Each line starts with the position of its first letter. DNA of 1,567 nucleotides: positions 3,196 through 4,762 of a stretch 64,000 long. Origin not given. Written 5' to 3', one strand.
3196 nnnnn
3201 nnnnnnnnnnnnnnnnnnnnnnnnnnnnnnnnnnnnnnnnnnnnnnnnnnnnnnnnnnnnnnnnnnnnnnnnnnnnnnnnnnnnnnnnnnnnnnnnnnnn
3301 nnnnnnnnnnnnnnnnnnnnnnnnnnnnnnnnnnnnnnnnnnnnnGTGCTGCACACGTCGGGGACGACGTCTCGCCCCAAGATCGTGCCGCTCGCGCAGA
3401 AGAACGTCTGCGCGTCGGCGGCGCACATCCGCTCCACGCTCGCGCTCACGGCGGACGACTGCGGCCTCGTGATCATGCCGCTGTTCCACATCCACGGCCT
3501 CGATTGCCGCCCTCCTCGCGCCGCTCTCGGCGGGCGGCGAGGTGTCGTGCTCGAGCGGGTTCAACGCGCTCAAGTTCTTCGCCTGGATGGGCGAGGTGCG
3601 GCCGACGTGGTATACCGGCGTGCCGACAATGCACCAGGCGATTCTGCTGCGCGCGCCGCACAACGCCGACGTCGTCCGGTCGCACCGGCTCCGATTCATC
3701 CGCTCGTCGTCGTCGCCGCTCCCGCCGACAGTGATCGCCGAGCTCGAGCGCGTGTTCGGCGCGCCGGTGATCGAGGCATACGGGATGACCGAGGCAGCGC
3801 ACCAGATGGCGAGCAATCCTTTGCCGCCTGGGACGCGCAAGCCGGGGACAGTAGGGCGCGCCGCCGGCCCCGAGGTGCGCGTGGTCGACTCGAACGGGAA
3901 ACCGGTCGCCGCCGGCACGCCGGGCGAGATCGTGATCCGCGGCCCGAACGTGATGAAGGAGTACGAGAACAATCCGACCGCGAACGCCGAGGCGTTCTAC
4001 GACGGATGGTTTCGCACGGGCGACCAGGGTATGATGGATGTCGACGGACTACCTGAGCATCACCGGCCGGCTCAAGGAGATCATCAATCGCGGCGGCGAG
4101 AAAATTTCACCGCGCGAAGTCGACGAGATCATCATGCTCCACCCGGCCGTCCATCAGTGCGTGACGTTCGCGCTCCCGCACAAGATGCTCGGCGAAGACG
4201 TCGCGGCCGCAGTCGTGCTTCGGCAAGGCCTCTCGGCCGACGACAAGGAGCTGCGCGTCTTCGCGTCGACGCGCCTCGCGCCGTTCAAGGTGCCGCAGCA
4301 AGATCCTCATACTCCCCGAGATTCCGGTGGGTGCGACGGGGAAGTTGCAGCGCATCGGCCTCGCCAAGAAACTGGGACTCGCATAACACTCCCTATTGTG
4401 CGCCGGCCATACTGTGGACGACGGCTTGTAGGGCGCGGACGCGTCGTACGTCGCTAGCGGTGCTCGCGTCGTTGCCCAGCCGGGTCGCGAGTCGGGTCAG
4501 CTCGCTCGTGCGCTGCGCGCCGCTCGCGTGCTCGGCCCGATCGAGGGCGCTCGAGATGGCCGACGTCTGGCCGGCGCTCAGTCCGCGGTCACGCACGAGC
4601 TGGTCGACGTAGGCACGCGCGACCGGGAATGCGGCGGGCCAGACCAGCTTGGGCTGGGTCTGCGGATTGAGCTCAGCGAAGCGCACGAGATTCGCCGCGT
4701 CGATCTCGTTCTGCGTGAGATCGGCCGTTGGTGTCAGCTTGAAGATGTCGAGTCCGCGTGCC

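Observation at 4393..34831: DUF305 + secreted LVIVD-like beta-propeller two-gene cassette present three times as diverged paralogs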

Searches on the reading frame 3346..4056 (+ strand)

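Call 101: search_protein_families(library=pfam, proteins=[window:3346-4056:+], max_evalue=0.001)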
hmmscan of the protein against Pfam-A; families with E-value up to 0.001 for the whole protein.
window:3346-4056:+ (236 aa): 1 family
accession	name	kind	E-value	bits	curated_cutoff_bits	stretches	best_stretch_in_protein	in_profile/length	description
PF00501.34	AMP-binding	-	9.8e-10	38.2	29.9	1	2-74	168-242/384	AMP-binding enzyme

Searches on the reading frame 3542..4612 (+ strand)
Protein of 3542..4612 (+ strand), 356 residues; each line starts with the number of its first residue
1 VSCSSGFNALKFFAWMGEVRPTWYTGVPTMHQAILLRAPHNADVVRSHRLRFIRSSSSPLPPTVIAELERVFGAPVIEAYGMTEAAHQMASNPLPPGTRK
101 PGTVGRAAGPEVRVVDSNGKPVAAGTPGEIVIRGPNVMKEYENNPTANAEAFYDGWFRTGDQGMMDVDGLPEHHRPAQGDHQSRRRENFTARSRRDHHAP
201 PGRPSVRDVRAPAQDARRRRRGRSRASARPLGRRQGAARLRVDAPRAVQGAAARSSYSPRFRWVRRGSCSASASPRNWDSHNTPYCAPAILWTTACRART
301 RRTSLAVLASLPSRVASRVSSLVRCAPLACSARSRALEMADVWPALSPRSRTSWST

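Call 101: search_protein_families(library=pfam, proteins=[window:3542-4612:+], max_evalue=0.001)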
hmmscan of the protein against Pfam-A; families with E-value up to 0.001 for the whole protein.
window:3542-4612:+ (356 aa): 1 family
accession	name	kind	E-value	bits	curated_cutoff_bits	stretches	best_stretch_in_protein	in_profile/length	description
PF00501.34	AMP-binding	-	3.3e-29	102.3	29.9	1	12-141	248-383/384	AMP-binding enzyme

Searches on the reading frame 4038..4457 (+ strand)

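Call 101: search_protein_families(library=pfam, proteins=[window:4038-4457:+], max_evalue=0.001)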
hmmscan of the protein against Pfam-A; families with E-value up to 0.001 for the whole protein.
window:4038-4457:+ (139 aa): 1 family
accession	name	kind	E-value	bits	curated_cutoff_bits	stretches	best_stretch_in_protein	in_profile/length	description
PF13193.12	AMP-binding_C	-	1.6e-10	42.2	24.5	1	27-87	1-61/76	AMP-binding enzyme C-terminal domain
